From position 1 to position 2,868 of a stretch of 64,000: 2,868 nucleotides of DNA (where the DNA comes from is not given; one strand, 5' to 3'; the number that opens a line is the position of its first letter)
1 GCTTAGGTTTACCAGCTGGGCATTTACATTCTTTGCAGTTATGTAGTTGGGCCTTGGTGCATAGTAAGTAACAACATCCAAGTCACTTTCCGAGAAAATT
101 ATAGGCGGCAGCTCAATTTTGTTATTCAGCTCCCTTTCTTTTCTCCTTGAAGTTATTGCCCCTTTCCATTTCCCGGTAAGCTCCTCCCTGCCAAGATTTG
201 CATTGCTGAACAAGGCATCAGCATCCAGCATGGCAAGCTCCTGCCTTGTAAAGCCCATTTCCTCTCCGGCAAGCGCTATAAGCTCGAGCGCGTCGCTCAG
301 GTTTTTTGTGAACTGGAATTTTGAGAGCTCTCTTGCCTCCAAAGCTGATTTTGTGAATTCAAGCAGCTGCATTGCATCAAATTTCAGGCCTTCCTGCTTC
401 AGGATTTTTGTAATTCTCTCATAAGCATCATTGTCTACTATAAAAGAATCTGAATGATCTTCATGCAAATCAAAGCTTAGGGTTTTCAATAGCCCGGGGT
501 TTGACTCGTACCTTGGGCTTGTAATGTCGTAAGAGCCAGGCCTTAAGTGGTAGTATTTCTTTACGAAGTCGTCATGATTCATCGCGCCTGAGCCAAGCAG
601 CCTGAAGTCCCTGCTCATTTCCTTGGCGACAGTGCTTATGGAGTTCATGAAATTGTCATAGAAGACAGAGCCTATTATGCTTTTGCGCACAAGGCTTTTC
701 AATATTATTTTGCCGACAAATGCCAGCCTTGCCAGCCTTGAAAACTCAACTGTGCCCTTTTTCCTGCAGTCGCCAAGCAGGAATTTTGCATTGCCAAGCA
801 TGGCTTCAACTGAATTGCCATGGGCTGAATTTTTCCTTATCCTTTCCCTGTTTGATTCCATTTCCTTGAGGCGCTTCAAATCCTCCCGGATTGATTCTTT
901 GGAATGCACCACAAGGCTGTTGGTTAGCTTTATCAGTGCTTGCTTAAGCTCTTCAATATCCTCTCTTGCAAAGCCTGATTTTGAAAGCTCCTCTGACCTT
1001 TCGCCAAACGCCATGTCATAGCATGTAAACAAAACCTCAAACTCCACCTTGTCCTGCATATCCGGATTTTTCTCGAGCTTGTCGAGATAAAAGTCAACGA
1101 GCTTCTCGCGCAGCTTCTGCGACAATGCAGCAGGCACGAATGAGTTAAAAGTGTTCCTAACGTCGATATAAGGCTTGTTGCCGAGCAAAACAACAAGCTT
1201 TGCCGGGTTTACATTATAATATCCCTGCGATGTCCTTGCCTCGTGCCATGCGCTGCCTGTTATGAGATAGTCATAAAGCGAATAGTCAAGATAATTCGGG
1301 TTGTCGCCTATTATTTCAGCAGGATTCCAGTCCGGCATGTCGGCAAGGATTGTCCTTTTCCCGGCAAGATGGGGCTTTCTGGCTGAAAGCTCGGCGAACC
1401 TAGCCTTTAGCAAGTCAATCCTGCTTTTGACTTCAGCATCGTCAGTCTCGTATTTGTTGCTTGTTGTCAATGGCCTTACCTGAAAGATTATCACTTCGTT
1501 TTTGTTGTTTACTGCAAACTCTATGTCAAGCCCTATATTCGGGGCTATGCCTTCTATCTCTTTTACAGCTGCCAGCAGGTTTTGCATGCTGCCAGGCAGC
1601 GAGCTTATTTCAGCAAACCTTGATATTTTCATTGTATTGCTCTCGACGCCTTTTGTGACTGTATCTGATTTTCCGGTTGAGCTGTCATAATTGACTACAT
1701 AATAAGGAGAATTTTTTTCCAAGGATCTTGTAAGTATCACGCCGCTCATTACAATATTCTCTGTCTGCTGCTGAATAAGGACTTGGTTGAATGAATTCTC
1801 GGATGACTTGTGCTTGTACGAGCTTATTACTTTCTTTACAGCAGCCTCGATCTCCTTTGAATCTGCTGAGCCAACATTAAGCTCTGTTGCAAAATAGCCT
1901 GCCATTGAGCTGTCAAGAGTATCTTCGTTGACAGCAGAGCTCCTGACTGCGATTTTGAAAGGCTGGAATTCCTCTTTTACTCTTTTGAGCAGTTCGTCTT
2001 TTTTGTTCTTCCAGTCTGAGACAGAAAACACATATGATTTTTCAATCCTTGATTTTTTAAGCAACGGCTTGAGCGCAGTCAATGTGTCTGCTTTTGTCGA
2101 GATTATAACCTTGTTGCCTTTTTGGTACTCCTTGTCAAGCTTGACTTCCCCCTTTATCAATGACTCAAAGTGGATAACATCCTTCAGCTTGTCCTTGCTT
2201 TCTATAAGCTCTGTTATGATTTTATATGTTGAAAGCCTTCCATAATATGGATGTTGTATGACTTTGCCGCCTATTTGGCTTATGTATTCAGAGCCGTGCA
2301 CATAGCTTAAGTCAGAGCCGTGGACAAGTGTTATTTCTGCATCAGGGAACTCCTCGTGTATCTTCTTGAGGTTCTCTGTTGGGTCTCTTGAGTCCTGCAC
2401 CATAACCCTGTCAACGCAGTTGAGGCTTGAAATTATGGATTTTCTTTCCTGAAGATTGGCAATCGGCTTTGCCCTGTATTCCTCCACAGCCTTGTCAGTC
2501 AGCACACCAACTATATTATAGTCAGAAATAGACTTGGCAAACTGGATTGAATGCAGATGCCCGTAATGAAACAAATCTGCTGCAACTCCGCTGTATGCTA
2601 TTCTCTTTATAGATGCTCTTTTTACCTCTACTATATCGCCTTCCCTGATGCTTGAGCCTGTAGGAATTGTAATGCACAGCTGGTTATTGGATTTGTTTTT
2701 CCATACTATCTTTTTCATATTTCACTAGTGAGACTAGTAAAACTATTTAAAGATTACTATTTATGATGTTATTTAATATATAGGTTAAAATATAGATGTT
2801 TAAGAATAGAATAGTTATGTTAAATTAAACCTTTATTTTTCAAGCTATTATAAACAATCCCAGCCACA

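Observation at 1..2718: Cytidylyltransferase fused to a PPDK/PEP-synthase-type ATP-grasp (kinase-like) domain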

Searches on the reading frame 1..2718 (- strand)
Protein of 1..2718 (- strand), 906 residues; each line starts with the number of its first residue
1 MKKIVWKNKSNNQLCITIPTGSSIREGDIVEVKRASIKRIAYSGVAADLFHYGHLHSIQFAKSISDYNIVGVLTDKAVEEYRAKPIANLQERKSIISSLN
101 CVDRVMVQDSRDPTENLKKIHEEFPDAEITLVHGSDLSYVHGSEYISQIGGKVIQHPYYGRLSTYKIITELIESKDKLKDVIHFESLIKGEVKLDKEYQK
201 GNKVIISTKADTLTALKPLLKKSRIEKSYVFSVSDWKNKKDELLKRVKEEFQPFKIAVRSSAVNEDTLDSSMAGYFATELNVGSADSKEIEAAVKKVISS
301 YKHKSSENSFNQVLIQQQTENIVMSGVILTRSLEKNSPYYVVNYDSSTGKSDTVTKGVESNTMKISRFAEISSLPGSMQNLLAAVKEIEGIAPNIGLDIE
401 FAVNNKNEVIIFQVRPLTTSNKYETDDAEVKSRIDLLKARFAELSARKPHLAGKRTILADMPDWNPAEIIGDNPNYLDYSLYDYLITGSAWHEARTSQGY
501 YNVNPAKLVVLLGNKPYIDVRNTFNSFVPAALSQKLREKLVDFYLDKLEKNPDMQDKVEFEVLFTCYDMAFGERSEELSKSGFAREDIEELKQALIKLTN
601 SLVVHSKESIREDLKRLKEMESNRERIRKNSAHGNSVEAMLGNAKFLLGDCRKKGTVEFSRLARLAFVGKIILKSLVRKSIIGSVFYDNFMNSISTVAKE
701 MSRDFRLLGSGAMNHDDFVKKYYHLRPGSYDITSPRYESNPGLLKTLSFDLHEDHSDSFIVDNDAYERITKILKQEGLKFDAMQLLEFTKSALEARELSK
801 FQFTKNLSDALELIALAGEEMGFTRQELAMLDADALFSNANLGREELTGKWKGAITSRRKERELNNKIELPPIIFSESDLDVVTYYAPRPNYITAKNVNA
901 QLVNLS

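Call 4: search_protein_families(library=pfam, proteins=[window:1-2718:-], max_evalue=1)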
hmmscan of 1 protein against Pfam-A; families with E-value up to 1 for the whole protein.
window:1-2718:- (906 aa): 4 families
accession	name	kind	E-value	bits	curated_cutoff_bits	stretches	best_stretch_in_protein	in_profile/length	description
PF01326.24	PPDK_N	-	6.8e-14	52.3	27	2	242-301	91-146/328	Pyruvate phosphate dikinase, AMP/ATP-binding domain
PF01467.32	CTP_transf_like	-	2e-10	41.4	21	1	48-137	7-90/133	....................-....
PF06183.18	DinI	-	0.099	13.4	24.2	0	241-264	10-33/63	DinI-like family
PF13720.11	Acetyltransf_11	-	0.22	12.4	24.5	0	576-626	21-66/82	Udp N-acetylglucosamine O-acyltransferase; Domain 2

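Call 5: search_protein_families(library=ncbifam, proteins=[window:1-2718:-], max_evalue=1)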
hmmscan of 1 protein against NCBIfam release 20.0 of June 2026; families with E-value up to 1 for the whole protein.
window:1-2718:- (906 aa): 16 families
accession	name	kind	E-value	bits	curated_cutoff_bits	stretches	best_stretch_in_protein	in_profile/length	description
NF004508.0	PRK05849.1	equivalog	1.1e-213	711.6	501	1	201-905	6-703/789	hypothetical protein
TIGR02199.1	rfaE_dom_II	equivalog_domain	3.3e-17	62.6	181.5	1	30-170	3-141/144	D-glycero-beta-D-manno-heptose 1-phosphate adenylyltransferase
NF008454.0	PRK11316.1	equivalog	5.1e-12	45.1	521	1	30-172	332-472/475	bifunctional D-glycero-beta-D-manno-heptose-7-phosphate kinase/D-glycero-beta-D-manno-heptose 1-phosphate adenylyltransferase HldE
NF052631.1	prodigiosin_PigC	equivalog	2.4e-10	38.9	1300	2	247-331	85-166/883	prodigiosin ligase PigC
TIGR00125.1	cyt_tran_rel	domain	3.4e-09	36.7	27.7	1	46-103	7-63/65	adenylyltransferase/cytidyltransferase family protein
NF005057.0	PRK06464.1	equivalog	4.4e-08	31.7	598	2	244-300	109-163/798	phosphoenolpyruvate synthase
NF004881.0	PRK06241.2-2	equivalog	1.4e-07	30.2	883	2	253-352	106-200/898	phosphoenolpyruvate synthase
NF004882.0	PRK06241.2-3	equivalog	4e-07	28.5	850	1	247-324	90-167/827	phosphoenolpyruvate synthase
TIGR01518.1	g3p_cytidyltrns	equivalog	4.8e-07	29.9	165.4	1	47-113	7-73/125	glycerol-3-phosphate cytidylyltransferase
TIGR01418.1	PEP_synth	equivalog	1.6e-06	26.8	739.75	2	251-300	111-157/784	pyruvate, water dikinase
NF004878.0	PRK06241.1-3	subfamily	9.2e-05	20.7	945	1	240-300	96-154/891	phosphoenolpyruvate synthase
NF052632.1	undecylprod_RedH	equivalog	0.00012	20.2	1350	1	250-330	89-174/880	undecylprodigiosin ligase RedH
NF004880.0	PRK06241.2-1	equivalog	0.00053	18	972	1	253-304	104-153/837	phosphoenolpyruvate synthase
NF001985.0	PRK00777.1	subfamily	0.00084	19.4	104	1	48-97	14-63/157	pantetheine-phosphate adenylyltransferase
NF004883.0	PRK06241.2-4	equivalog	0.048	11.8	1063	1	238-280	107-149/928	phosphoenolpyruvate synthase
NF041857.1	RIF_Ptrans_rph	equivalog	0.052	11.8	999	1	248-296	103-149/864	rifamycin-inactivating phosphotransferase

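Call 6: search_solved_structures(query=window:1-2718:-, max_evalue=1, show_alignments=3)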
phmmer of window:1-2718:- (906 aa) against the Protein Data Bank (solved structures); distinct sequences matched with E-value up to 1: 16.
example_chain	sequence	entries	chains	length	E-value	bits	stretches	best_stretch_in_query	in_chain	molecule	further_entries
5x3d_A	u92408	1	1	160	6.7e-13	51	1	38-167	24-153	Phosphoenolpyruvate phosphomutase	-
3elb_A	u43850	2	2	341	7.5e-12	47.5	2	46-137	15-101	Ethanolamine-phosphate cytidylyltransferase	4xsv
5x9q_A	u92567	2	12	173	2.4e-06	29.3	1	28-167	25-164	Putative cytidylyltransferase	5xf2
1coz_A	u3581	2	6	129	4.1e-05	25.2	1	46-110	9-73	PROTEIN (GLYCEROL-3-PHOSPHATE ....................) | glycerol-3-phosphate cytidylyltransferase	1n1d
2b7l_A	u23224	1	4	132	4.2e-05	25.2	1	39-109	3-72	glycerol-3-phosphate cytidylyltransferase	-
3glv_A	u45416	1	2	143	6.4e-05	24.6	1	39-150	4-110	Lipopolysaccharide core biosynthesis protein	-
9hsm_A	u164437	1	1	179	0.0078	17.7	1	39-106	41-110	choline-phosphate cytidylyltransferase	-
9hsg_A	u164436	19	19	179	0.0078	17.7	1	39-106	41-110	choline-phosphate cytidylyltransferase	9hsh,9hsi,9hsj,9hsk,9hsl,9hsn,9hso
4zcp_A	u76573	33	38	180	0.0079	17.6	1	39-106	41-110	Cholinephosphate cytidylyltransferase | Choline-phosphate cytidylyltransferase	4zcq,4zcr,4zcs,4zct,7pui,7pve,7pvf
3hl4_A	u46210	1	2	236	0.0082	17.6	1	42-107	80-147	Choline-phosphate cytidylyltransferase A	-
4mvd_B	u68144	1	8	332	0.0094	17.4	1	42-108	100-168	Choline-phosphate cytidylyltransferase A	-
4mvc_A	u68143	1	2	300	0.011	17.2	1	42-107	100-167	Choline-phosphate cytidylyltransferase A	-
3p86_A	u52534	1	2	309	0.3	12.4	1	458-528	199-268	Serine/threonine-protein kinase CTR1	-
3ppz_A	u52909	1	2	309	0.31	12.4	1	458-528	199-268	Serine/threonine-protein kinase CTR1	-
5it7_XX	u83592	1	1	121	0.38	12.1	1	157-236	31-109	60S ribosomal protein L25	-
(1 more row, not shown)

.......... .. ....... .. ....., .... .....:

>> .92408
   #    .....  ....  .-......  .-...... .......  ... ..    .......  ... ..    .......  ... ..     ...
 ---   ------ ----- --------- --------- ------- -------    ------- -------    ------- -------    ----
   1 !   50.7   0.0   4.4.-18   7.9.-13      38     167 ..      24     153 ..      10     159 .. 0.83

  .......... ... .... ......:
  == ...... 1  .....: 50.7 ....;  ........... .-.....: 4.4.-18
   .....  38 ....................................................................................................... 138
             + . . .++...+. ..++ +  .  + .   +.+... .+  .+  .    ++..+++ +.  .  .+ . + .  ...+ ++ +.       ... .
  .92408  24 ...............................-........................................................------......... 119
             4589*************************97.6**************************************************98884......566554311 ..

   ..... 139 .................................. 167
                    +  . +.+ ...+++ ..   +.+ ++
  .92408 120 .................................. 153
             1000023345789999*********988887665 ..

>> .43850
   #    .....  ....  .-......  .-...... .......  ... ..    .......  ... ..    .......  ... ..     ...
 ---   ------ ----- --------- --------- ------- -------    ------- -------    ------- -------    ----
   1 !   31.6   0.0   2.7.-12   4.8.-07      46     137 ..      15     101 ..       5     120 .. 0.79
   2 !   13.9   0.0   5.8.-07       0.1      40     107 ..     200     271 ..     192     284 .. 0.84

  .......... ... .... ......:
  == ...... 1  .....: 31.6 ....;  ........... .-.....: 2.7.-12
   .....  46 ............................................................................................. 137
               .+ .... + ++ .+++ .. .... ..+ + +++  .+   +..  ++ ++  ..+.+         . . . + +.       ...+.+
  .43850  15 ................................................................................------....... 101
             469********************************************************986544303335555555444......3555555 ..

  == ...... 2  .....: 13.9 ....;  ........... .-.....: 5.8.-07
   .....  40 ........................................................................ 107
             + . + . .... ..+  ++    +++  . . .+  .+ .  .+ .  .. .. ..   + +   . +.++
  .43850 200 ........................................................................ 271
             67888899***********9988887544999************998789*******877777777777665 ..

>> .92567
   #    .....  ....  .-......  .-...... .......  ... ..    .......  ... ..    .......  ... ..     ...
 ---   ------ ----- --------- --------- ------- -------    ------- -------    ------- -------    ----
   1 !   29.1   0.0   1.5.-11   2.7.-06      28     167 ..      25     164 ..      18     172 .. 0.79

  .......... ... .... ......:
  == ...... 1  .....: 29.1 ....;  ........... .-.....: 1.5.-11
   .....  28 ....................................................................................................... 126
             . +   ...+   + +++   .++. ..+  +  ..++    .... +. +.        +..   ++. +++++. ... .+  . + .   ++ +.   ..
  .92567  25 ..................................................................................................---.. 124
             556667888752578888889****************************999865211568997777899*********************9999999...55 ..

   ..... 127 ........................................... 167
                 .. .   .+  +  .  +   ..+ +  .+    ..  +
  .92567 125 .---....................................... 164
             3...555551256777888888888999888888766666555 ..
